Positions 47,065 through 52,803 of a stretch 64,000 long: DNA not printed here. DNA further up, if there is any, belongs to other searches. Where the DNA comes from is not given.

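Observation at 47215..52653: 1812-aa secreted beta-helical repeat protein with three 100%-identical 1197-bp tandem repeats (plus a partial fourth) and a PEP-CTERM-like tail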

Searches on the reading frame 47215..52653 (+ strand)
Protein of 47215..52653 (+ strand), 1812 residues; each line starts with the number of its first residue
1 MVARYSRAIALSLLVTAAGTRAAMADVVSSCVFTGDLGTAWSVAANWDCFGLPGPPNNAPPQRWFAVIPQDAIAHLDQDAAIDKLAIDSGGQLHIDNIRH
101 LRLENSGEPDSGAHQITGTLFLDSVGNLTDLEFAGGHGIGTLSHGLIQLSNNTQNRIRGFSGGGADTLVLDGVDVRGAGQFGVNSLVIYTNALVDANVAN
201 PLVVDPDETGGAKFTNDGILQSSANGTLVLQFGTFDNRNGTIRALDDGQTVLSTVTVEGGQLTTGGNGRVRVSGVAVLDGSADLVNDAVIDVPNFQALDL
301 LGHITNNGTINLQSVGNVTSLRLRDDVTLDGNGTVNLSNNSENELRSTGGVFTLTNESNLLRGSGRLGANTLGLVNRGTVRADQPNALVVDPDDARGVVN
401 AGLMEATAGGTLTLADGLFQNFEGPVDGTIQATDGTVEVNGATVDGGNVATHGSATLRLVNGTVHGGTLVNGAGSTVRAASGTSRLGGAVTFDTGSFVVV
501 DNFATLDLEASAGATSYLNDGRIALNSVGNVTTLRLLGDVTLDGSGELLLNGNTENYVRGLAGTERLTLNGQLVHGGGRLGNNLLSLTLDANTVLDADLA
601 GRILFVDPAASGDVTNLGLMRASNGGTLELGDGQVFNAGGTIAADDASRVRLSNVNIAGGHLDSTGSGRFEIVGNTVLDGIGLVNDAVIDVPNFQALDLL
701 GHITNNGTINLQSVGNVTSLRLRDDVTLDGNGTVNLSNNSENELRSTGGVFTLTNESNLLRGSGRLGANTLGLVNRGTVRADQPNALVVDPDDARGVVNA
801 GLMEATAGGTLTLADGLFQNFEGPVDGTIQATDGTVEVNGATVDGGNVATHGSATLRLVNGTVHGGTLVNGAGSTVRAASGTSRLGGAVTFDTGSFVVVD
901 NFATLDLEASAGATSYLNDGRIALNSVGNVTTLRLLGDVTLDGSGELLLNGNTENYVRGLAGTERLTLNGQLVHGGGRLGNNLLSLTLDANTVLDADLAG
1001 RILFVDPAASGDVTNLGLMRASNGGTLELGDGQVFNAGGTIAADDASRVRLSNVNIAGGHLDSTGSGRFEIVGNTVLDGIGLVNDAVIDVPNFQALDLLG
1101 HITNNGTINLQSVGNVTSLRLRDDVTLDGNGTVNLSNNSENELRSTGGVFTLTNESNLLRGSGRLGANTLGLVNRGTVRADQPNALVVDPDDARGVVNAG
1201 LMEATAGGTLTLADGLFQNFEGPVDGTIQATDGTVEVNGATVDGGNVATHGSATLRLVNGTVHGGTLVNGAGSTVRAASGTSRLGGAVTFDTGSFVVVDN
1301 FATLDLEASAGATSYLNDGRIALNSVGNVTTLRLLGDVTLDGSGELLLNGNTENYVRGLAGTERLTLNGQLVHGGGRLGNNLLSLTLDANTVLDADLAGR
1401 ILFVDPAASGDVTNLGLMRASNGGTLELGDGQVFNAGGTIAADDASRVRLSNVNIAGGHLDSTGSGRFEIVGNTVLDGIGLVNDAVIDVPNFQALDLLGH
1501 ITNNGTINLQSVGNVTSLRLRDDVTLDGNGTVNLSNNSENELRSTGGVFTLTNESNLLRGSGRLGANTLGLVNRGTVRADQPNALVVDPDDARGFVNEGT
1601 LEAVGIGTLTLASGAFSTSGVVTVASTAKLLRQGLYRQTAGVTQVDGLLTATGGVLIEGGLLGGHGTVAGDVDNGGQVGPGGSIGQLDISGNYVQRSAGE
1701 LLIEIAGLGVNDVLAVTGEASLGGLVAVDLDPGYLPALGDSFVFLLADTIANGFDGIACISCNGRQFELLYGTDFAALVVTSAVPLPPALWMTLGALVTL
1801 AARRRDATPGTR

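Call 5: search_protein_families(library=pfam, proteins=[window:47215-52653:+], max_evalue=1)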
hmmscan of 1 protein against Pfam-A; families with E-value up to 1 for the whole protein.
window:47215-52653:+ (1812 aa): 1 family
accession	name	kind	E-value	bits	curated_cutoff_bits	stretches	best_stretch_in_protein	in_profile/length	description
PF03955.20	Adeno_PIX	-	0.047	14.5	27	0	438-485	22-67/113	Adenovirus hexon-associated protein (IX)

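Call 6: search_protein_families(library=ncbifam, proteins=[window:47215-52653:+], max_evalue=1)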
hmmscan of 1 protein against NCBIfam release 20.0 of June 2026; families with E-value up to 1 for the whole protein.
window:47215-52653:+ (1812 aa): 1 family
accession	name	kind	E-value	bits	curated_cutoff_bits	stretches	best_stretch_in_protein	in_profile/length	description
NF007037.0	PRK09496.2-4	equivalog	6.1e-06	25.3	445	0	487-542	8-63/454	Trk system potassium transporter TrkA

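Call 10: find_homologous_proteins(query=window:47215-52653:+)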
Query window:47215-52653:+ (1812 aa): 158 proteins with E <= 0.001 among 8000 candidates; the best 120 are listed.
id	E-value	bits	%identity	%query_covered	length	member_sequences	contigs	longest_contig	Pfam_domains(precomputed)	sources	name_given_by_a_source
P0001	0.0e+0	2122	98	45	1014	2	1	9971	-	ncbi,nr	ncbi:MAG: hypothetical protein KDK06_06600 [Gammaproteobacteria bacterium]|nr:hypothetical protein [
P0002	2.5e-250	852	37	87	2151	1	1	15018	PF07589.17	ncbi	-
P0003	5.2e-250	851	36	95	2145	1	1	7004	-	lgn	-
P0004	4.5e-247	841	37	87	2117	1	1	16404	-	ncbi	-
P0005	1.0e-220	754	37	87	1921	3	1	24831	-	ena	-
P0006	8.7e-170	585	37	53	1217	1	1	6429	-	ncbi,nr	ncbi:MAG: hypothetical protein NTY65_04195, partial [Planctomycetota bacterium]|nr:hypothetical prot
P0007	2.0e-157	544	36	61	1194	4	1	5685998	-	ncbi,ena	-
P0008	5.2e-155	536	34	70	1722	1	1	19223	-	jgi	-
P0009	7.6e-153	529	34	77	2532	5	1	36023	-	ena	-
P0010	3.2e-151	524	33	71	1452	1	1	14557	-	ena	-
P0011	4.1e-146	507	34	77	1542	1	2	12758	-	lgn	-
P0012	8.1e-146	506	32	63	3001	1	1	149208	-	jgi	-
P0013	7.6e-145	502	33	69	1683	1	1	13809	-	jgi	jgi:hypothetical protein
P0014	5.4e-142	493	33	92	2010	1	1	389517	PF02368.25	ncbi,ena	-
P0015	8.8e-142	492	35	75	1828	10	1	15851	-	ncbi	-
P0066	9.7e-68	247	36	44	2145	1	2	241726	PF07589.17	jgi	jgi:hypothetical protein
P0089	8.0e-52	194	31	68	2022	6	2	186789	PF15780.12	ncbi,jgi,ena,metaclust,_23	metaclust:\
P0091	8.2e-51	191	32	52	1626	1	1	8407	PF07589.17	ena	-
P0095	4.3e-48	182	32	52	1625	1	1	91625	PF07589.17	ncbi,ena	-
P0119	6.0e-28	115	26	57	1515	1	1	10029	PF12951.14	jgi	jgi:autotransporter-associated beta strand protein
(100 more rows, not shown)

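Call 12: find_encoding_contigs(protein=P0001, flank=10000)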
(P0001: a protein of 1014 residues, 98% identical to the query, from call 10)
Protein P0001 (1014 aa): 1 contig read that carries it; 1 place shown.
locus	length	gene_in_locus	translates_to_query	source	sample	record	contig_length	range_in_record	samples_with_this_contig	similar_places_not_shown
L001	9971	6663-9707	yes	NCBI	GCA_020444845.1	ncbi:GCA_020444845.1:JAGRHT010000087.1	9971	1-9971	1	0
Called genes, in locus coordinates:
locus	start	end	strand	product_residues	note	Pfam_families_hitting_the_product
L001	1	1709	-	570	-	?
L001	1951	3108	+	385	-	PF02515:CoA_transf_3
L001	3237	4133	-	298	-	PF00126:HTH_1, PF03466:LysR_substrate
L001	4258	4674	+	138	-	PF00903:Glyoxalase, PF13669:Glyoxalase_4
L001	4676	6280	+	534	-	PF01243:PNPOx_N (weak), PF00175:NAD_binding_1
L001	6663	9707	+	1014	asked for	-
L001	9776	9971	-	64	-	PF13602:ADH_zinc_N_2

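Call 13: find_encoding_contigs(protein=window:47215-52653:+, flank=10000)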
Protein window:47215-52653:+ (1812 aa): no gene with exactly this product is on record in the collection.

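Call 23: find_related_loci(query=P0001, collection=genome_contigs, flank=10000)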
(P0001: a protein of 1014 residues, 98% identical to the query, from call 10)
Query P0001 (1014 aa) in genome_contigs; peptide patterns used: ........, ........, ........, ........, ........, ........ (x = any residue, [..] = any of these).
115 stretches matched a pattern, but none encodes a relative of the query by tblastn (E <= 1e-3).

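Call 30: find_related_loci(query=P0001, collection=metagenome_contigs, flank=10000)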
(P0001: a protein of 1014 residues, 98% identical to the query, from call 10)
Query P0001 (1014 aa) in metagenome_contigs; peptide patterns used: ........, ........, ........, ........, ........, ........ (x = any residue, [..] = any of these).
139 stretches matched a pattern, but none encodes a relative of the query by tblastn (E <= 1e-3).

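Call 72: find_encoding_contigs(protein=P0007, flank=10000, max_places=1)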
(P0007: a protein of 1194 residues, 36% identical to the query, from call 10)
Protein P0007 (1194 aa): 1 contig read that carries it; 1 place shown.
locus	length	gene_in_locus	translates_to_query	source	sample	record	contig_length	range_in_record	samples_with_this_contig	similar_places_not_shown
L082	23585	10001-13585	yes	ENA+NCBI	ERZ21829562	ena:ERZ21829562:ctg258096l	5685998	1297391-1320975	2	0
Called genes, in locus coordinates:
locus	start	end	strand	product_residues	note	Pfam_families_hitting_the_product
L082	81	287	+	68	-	-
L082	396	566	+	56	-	-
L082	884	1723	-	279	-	-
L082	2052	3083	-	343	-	PF01408:GFO_IDH_MocA, PF03447:NAD_binding_3 (weak), PF02894:GFO_IDH_MocA_C, PF22725:GFO_IDH_MocA_C3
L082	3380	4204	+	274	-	PF03328:HpcH_HpaI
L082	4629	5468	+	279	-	-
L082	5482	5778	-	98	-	-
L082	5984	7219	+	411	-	PF14294:DUF4372, PF01609:DDE_Tnp_1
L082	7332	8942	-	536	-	PF02776:TPP_enzyme_N, PF00205:TPP_enzyme_M, PF02775:TPP_enzyme_C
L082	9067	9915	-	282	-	PF06314:ADC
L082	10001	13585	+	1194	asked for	-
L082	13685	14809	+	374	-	PF02746:MR_MLE_N, PF13378:MR_MLE_C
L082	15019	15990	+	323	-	PF05721:PhyH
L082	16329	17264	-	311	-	PF17170:DUF5128 (faint), PF01436:NHL (faint)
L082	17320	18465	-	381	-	PF00155:Aminotran_1_2, PF12897:Asp_aminotransf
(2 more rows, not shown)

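Call 73: find_encoding_contigs(protein=P0089, flank=10000, max_places=1)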
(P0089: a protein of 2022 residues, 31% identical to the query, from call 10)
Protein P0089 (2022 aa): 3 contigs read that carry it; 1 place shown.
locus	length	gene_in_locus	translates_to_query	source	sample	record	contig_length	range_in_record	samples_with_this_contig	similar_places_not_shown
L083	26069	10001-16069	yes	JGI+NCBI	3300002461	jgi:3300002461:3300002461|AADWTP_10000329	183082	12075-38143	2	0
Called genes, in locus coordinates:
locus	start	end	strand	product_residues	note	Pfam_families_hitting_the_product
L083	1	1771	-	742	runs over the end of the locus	PF07715:Plug, PF00593:TonB_dep_Rec_b-barrel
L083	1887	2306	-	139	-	PF02472:ExbD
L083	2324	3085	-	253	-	PF01618:MotA_ExbB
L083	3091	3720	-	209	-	PF03544:TonB_C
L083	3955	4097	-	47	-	-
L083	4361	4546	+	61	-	-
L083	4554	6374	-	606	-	PF01590:GAF (weak), PF00512:HisKA, PF02518:HATPase_c, PF00072:Response_reg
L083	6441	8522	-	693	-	PF00009:GTP_EFTU, PF22042:EF-G_D2, PF03144:GTP_EFTU_D2 (weak), PF14492:EFG_III, PF03764:EFG_IV, PF00679:EFG_C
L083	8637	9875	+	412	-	PF07690:MFS_1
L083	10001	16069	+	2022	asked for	PF15780:ASH (faint)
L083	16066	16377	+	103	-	-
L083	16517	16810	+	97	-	-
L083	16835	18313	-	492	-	PF10423:AMNp_N, PF01048:PNP_UDP_1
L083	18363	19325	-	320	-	PF00248:Aldo_ket_red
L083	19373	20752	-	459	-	PF00493:MCM (faint), PF13191:AAA_16 (faint), PF00004:AAA (weak), PF07728:AAA_5 (faint), PF13401:AAA_22 (faint), PF07724:AAA_2, PF00004:AAA (weak)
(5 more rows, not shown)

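Call 81: list_cluster_members(proteins=[P0001])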
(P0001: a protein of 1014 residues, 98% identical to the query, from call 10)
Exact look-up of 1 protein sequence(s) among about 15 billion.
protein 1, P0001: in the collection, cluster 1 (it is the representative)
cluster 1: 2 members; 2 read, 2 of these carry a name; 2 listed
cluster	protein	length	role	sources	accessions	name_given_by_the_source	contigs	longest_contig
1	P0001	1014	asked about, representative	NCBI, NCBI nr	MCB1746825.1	MAG: hypothetical protein KDK06_06600 [Gammaproteobacteria bacterium] | hypothetical protein [Gammaproteobacteria bacterium]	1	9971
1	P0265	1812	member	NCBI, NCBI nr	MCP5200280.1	MAG: hypothetical protein H6977_09705 [Gammaproteobacteria bacterium] | hypothetical protein [Gammaproteobacteria bacterium]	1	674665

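Call 83: find_encoding_contigs(protein=P0265, flank=10000)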
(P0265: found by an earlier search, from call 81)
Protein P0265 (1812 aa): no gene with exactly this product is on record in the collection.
